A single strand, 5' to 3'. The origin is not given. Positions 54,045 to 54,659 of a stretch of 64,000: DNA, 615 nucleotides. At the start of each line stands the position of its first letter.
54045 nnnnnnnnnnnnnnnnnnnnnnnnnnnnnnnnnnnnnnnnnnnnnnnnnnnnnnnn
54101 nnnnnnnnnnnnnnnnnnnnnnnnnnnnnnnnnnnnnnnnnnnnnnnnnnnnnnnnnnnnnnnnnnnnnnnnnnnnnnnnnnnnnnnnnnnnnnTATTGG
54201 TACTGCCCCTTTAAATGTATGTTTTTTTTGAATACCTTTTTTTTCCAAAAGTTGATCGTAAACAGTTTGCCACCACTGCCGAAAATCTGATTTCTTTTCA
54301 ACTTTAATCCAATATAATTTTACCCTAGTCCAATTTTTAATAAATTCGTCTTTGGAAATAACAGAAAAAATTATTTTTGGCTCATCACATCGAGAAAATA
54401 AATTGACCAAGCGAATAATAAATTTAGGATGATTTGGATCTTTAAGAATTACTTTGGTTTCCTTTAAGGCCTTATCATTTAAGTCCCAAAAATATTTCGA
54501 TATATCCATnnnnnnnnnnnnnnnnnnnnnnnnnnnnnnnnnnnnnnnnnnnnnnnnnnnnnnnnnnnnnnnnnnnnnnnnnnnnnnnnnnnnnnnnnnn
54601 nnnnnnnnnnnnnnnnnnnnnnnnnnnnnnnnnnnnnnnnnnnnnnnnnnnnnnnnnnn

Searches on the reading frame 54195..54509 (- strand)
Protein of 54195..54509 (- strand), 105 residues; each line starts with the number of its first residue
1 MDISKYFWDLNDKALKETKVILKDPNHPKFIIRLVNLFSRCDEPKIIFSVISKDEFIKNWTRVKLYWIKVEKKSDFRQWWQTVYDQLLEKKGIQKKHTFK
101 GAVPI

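Call 24: search_protein_representatives(protein=window:54195-54509:-)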
Query: 105 residues. Proteins with E-value up to 0.001 (for the whole library): 66; up to 1e-10: 27; up to 1e-30: 1. The best 66 are listed.
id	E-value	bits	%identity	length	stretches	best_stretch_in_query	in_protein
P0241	1.2e-31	125.0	52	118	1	2-101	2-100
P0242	1.1e-28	115.4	54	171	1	1-91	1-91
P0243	3.7e-27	110.5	47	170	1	1-94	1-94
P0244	3.8e-27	110.4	57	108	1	4-82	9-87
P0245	9.9e-27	109.1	51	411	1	1-95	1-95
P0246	3.5e-26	107.3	61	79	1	1-79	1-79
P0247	8.4e-25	102.9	47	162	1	1-90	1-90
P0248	1.0e-23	99.4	45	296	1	3-91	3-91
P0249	3.1e-23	97.9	48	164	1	1-91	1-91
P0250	8.1e-23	96.5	44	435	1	1-95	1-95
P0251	4.6e-22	94.1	46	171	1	1-91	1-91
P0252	9.2e-22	93.1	43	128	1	1-101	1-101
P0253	1.4e-21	92.5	41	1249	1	1-102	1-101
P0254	7.4e-20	87.0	46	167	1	1-91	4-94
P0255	5.8e-19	84.1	40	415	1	2-91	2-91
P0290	6.0e-05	39.0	32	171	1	6-90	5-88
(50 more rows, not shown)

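Call 38: predict_structure(alignment_id=A2)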
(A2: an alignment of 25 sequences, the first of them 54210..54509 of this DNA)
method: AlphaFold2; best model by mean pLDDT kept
length: 100 residues; sequences in the alignment: 25
mean_pLDDT: 86.8   pTM: 0.73
mean pLDDT of the five models: 86.8, 86.8, 86.5, 83.1, 82.8
residues with pLDDT >= 90: 59; 70-90: 33; 50-70: 4; < 50: 4
segments of 3 or more residues with pLDDT < 50: 97-100
pLDDT, mean of each block of 10 residues (from residue 1): 86 93 92 92 88 92 92 85 91 58
secondary structure, 60 per line:
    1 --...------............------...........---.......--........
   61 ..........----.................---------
elements in order: H12-23 H30-40 H44-50 H53-70 H75-91

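Call 51: fold_search(model_id=the predicted structure, library=viral)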
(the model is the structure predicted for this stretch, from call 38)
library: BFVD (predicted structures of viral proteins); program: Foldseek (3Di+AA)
matches with E <= 10: 29; with E <= 0.001: 0
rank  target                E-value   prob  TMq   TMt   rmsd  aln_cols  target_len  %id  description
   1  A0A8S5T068            9.4e-01  0.16  0.25  0.27  12.2        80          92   14  Uncharacterized protein [Podoviridae sp. ctnWS46]
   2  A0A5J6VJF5            1.0e+00  0.10  0.21  0.13  13.7       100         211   10  Uncharacterized protein [Megaviridae environmental sample]
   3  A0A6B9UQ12            2.5e+00  0.06  0.21  0.06  13.4        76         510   13  RNA-dependent RNA polymerase [Mongoose picobirna-like virus Mongoose/KNA/M17A/2017]
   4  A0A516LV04            4.2e+00  0.08  0.29  0.34   7.2        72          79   18  (no name in the UniProt tables at hand)
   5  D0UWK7                4.4e+00  0.11  0.37  0.10  14.3        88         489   18  Uncharacterized protein [Streptomyces phage ZL12]
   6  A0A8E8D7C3            4.7e+00  0.06  0.25  0.18  12.4        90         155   13  (no name in the UniProt tables at hand)
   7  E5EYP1                5.5e+00  0.07  0.33  0.14   7.9       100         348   11  (no name in the UniProt tables at hand)
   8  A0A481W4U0            5.8e+00  0.08  0.25  0.17   6.3        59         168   12  Uncharacterized protein [Pseudomonas phage Psa21]
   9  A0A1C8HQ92            6.1e+00  0.05  0.26  0.10   8.9        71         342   14  (no name in the UniProt tables at hand)
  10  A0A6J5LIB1            6.5e+00  0.06  0.30  0.31   7.2        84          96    8  Uncharacterized protein [uncultured Caudovirales phage]
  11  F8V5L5                6.5e+00  0.04  0.27  0.17  14.8       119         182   16  Uncharacterized protein R336 [Acanthamoeba polyphaga mimivirus]
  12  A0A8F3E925            6.5e+00  0.02  0.19  0.15  14.8       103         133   11  (no name in the UniProt tables at hand)
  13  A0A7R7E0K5            7.2e+00  0.03  0.17  0.18   7.9        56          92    9  RNA-directed RNA polymerase (Fragment) [Encephalomyocarditis virus]
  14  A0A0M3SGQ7            7.6e+00  0.08  0.37  0.08   5.7        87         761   16  (no name in the UniProt tables at hand)
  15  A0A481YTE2            7.6e+00  0.04  0.24  0.14   7.9        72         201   12  Uncharacterized protein [Marseillevirus LCMAC101]
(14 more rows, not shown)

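Call 57: find_related_loci(query=A5, collection=metagenome_contigs, flank=3000)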
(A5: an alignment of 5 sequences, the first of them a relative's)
Query A5 (171 aa) in metagenome_contigs; peptide patterns used: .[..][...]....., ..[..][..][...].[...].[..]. (x = any residue, [..] = any of these).
291 stretches matched a pattern; 138 encode a relative of the query (tblastn E <= 1e-3); the best 80 are kept; 80 distinct loci.
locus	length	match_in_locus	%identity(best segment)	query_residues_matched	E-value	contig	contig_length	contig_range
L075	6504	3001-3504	70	4-171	3e-80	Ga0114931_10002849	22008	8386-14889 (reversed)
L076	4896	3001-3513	61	1-171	1e-71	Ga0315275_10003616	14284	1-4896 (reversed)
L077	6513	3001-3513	61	1-171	1e-71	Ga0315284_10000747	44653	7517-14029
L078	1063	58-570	60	1-171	2e-76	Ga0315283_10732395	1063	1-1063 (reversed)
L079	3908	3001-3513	60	1-171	1e-69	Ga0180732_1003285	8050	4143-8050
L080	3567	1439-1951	58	1-171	2e-67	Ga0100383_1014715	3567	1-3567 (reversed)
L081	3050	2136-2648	58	1-171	1e-67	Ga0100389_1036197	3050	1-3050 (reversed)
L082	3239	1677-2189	58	1-171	1e-67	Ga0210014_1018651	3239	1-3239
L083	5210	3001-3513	58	1-171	2e-67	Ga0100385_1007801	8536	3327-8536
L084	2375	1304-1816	58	1-171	2e-68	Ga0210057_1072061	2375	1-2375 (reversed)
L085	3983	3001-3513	58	1-171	2e-67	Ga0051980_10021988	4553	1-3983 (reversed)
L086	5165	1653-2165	58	1-171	3e-67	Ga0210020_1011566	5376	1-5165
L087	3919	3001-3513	58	1-171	2e-67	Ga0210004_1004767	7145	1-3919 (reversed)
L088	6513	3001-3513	57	1-171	4e-67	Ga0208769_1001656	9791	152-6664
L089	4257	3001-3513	57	1-171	3e-67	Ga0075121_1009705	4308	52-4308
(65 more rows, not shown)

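Call 71: search_protein_families(library=pfam, proteins=[P0290, P0245, P0250, P0253], max_evalue=0.1)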
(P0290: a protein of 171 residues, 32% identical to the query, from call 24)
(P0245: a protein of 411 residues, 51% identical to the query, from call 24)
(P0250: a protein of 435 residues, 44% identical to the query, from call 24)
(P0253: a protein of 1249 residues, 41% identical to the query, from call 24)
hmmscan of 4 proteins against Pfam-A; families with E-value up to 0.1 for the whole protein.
P0290 (171 aa): 11 families
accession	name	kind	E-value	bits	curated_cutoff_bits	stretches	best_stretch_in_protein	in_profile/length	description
PF01381.28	HTH_3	-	2.8e-15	56.5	23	1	115-166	1-52/55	Helix-turn-helix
PF13560.12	HTH_31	-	4.3e-09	37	27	1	111-162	2-54/64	Helix-turn-helix domain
PF13443.12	HTH_26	-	3.6e-07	30.8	22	1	115-163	2-51/63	Cro/C1-type HTH DNA-binding domain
PF12844.13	HTH_19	-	7.4e-06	26.2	30.2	1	114-162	3-51/64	Helix-turn-helix domain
PF13744.12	HTH_37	-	5.3e-05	23.4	27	1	108-169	16-78/80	Helix-turn-helix domain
PF13012.11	MitMem_reg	-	0.014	15.7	26.6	1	126-163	34-71/113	Maintenance of mitochondrial structure and function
PF17762.8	HTH_ParB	-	0.017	15.7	22.6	1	109-141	6-38/102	ParB HTH domain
PF21694.2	DNA_pol3_delta_C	-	0.017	15.6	27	1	117-160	51-94/121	DNA polymerase III delta subunit, C-terminal domain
PF04545.22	Sigma70_r4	-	0.021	14.8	24.1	0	123-144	20-41/50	Sigma-70, region 4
PF12550.13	GCR1_C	-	0.05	14.3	23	0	93-133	35-76/80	Transcriptional activator of glycolytic enzymes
PF13413.12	HTH_25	-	0.095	13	24.6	0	116-146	3-33/62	Helix-turn-helix domain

P0245 (411 aa): 6 families
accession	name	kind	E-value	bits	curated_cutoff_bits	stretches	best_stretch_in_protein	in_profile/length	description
PF01381.28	HTH_3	-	5.8e-10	39.5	23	1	112-158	1-47/55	Helix-turn-helix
PF12844.13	HTH_19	-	1.2e-09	38.4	30.2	1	109-155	1-47/64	Helix-turn-helix domain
PF13560.12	HTH_31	-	3.4e-08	34.1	27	1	108-155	2-50/64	Helix-turn-helix domain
PF13413.12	HTH_25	-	0.0013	18.9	24.6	1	113-144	3-34/62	Helix-turn-helix domain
PF13443.12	HTH_26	-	0.01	16.5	22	1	113-155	3-46/63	Cro/C1-type HTH DNA-binding domain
PF13744.12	HTH_37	-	0.05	13.9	27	0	112-144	23-55/80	Helix-turn-helix domain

P0250 (435 aa): 7 families
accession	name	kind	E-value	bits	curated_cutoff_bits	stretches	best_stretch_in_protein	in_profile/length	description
PF01381.28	HTH_3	-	8.5e-09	35.8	23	1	115-161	4-50/55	Helix-turn-helix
PF13744.12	HTH_37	-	2e-06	28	27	1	108-144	19-55/80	Helix-turn-helix domain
PF12844.13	HTH_19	-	2e-06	28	30.2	1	109-149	1-41/64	Helix-turn-helix domain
PF13560.12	HTH_31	-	0.00021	22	27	1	115-161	9-56/64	Helix-turn-helix domain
PF13413.12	HTH_25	-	0.0023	18.1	24.6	1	113-143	3-33/62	Helix-turn-helix domain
PF13443.12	HTH_26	-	0.014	16.1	22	0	117-161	7-52/63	Cro/C1-type HTH DNA-binding domain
PF13026.12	DUF3887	-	0.057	14.5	31.8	0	44-94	1-51/91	Protein of unknown function (DUF3887)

P0253 (1249 aa): 6 families
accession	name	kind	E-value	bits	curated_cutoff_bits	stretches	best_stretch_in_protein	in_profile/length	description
PF01381.28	HTH_3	-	8e-13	48.7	23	1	113-161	1-49/55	Helix-turn-helix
PF12844.13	HTH_19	-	1.3e-09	38.3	30.2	1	110-168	1-56/64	Helix-turn-helix domain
PF13560.12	HTH_31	-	4.4e-08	33.7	27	1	108-160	1-54/64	Helix-turn-helix domain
PF13744.12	HTH_37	-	1.1e-06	28.8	27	1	92-145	9-55/80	Helix-turn-helix domain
PF13443.12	HTH_26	-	6e-06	26.8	22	1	112-161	1-51/63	Cro/C1-type HTH DNA-binding domain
PF13413.12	HTH_25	-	0.00035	20.8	24.6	1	114-144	3-33/62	Helix-turn-helix domain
